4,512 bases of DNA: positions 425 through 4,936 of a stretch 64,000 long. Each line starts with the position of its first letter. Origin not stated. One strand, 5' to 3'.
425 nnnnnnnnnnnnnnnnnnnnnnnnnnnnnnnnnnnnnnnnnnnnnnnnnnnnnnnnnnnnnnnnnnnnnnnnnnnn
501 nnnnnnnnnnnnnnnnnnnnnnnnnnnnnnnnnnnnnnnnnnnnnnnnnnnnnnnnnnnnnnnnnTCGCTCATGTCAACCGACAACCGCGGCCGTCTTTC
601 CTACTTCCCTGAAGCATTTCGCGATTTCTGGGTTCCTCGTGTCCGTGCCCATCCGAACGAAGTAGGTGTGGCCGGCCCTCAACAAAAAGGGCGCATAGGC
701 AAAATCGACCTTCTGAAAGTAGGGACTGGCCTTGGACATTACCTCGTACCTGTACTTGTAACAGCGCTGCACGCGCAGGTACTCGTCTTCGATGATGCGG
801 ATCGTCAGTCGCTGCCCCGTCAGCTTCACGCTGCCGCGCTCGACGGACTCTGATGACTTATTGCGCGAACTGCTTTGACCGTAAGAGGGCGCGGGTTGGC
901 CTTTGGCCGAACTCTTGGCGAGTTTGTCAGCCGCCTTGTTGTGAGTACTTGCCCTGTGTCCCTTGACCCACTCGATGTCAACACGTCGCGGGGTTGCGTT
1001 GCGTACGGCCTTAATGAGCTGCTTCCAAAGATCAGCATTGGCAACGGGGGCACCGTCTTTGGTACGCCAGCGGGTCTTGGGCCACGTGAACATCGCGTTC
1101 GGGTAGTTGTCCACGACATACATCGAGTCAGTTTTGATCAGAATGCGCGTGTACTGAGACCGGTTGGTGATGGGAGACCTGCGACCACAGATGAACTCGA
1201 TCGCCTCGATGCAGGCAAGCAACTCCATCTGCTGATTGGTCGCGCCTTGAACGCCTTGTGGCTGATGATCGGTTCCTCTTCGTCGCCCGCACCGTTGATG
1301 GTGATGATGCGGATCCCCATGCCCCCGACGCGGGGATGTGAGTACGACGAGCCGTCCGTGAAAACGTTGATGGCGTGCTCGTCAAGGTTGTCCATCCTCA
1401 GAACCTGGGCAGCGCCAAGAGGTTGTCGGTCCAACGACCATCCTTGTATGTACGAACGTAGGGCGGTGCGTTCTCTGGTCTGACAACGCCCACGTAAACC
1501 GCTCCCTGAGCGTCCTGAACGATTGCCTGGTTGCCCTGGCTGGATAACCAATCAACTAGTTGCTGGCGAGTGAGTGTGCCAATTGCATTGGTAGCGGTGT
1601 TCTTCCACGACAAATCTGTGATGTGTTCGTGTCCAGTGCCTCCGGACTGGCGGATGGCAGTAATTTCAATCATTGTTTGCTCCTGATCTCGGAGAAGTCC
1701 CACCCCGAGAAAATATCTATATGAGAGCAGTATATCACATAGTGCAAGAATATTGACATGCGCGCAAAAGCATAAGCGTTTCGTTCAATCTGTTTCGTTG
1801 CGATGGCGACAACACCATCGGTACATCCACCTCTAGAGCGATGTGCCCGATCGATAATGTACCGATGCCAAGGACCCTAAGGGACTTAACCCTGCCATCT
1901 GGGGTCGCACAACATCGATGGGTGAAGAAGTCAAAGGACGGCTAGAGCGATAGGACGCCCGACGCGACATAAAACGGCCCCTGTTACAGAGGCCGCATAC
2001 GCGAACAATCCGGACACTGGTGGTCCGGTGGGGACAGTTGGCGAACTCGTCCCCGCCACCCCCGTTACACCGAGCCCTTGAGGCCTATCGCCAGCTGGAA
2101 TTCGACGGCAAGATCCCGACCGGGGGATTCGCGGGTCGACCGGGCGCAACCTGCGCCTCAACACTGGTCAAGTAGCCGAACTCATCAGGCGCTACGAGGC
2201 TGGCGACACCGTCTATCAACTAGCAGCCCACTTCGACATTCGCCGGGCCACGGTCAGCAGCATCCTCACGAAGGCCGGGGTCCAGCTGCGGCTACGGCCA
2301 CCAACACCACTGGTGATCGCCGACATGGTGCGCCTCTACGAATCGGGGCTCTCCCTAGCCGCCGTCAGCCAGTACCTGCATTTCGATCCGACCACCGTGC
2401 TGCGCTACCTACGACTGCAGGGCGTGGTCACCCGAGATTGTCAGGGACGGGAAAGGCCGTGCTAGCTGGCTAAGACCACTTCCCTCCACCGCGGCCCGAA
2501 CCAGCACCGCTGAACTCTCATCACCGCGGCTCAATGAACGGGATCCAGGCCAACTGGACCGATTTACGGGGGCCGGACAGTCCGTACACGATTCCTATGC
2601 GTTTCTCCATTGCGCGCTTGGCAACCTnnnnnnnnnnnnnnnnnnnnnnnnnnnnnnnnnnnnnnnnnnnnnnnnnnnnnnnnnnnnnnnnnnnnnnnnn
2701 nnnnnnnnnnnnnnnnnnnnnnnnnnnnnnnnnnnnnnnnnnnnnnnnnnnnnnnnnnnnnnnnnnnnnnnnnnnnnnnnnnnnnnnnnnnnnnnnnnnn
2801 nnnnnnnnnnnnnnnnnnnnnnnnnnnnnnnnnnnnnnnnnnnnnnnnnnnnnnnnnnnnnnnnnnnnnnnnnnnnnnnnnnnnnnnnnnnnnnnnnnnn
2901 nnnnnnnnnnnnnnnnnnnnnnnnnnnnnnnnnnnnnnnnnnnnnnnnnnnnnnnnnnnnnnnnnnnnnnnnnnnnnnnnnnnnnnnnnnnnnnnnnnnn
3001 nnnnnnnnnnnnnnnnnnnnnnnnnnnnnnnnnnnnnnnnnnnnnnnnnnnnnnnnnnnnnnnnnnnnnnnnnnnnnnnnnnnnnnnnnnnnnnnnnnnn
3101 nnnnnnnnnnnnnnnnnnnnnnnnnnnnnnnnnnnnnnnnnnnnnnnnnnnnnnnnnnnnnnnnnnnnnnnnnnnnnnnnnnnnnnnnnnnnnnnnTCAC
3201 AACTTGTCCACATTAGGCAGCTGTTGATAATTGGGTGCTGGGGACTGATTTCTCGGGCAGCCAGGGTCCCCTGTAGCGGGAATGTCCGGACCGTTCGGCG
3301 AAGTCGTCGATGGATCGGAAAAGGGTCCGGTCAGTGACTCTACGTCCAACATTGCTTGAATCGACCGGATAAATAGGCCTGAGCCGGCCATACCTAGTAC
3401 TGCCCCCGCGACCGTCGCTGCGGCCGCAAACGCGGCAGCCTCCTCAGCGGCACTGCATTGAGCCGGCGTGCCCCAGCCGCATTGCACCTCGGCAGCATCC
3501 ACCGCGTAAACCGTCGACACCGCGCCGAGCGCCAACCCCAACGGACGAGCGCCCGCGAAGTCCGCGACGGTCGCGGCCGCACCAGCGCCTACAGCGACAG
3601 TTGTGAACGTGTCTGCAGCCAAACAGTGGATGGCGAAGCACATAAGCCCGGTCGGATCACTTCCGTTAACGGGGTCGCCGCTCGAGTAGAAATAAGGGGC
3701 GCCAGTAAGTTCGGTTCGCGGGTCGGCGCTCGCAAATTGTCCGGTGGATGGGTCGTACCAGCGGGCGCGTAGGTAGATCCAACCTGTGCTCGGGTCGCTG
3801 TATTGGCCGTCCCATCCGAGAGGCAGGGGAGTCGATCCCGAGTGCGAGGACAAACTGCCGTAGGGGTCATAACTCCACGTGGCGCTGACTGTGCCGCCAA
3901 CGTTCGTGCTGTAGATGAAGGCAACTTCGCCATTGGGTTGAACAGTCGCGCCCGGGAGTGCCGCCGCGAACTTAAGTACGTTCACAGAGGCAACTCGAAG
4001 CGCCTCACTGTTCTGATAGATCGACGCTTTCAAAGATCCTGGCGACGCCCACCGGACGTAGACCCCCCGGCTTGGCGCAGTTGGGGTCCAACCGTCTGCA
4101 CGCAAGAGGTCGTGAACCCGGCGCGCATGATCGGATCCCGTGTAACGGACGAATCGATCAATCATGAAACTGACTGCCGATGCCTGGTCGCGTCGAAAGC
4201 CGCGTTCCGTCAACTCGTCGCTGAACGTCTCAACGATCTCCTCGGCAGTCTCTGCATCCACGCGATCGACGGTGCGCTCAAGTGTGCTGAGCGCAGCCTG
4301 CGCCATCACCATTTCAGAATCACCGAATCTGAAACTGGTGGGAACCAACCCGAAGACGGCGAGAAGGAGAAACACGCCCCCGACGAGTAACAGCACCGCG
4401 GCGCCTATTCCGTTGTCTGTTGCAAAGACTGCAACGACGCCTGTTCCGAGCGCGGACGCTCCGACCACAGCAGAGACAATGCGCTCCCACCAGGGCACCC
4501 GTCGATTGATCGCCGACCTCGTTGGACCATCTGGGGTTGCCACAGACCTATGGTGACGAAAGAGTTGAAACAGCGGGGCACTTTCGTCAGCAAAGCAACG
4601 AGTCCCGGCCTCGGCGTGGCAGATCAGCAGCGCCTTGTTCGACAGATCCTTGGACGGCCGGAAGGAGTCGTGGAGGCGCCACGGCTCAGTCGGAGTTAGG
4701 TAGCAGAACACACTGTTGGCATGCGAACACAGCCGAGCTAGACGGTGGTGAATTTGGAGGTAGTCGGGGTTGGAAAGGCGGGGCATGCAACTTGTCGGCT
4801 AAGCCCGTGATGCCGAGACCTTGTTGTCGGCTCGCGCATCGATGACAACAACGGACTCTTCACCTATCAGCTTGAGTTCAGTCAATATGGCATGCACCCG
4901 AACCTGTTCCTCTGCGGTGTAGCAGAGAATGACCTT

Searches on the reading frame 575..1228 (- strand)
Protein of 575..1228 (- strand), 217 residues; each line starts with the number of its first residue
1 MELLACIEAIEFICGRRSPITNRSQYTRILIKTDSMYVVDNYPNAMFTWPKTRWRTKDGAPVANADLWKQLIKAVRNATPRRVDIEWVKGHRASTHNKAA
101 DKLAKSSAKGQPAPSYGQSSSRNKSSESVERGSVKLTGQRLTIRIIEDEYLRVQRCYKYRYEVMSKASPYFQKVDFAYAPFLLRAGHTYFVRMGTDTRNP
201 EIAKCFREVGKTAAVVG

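Call 89: search_protein_families(library=pfam, proteins=[window:575-1228:-], max_evalue=0.001)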
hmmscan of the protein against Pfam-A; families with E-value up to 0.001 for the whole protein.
window:575-1228:- (217 aa): 1 family
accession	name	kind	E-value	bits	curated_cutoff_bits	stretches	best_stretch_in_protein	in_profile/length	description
PF00075.30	RNase_H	-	1.4e-17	64.6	25.8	1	1-108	45-140/141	RNase H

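Call 94: search_protein_families(library=padloc, proteins=[window:575-1228:-], max_evalue=0.1)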
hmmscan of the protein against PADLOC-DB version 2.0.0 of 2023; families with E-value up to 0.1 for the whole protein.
window:575-1228:- (217 aa): 0 families

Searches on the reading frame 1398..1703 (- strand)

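Call 89: search_protein_families(library=pfam, proteins=[window:1398-1703:-], max_evalue=0.001)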
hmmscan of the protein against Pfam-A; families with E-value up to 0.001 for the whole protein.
window:1398-1703:- (101 aa): 1 family
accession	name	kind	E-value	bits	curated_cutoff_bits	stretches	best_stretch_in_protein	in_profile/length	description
PF13031.12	DUF3892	-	4.8e-12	46.6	22.3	1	13-99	1-71/71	Protein of unknown function (DUF3892)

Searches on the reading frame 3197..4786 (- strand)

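Call 3: search_protein_families(library=pfam, proteins=[window:3197-4786:-], max_evalue=0.1)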
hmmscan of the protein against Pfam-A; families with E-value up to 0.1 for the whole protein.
window:3197-4786:- (529 aa): 0 families

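Call 4: search_protein_families(library=padloc, proteins=[window:3197-4786:-], max_evalue=0.1)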
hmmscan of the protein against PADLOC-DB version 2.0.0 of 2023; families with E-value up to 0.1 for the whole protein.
window:3197-4786:- (529 aa): 1 family
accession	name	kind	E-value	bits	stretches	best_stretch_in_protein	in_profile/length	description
PDLC04317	PDC-M02B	-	0.0029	14.5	1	221-252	17-48/396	-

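Call 5: search_protein_families(library=ncbifam, proteins=[window:3197-4786:-], max_evalue=0.1)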
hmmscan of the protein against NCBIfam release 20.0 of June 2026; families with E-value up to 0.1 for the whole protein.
window:3197-4786:- (529 aa): 2 families
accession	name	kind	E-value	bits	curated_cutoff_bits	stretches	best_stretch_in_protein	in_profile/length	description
TIGR03696.1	Rhs_assc_core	domain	4.4e-18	65.5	32.5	1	306-381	1-76/76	RHS repeat-associated core domain-containing protein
NF041261.1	RHS_core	equivalog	0.042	11.6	2000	1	305-381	1183-1261/1261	RHS element core protein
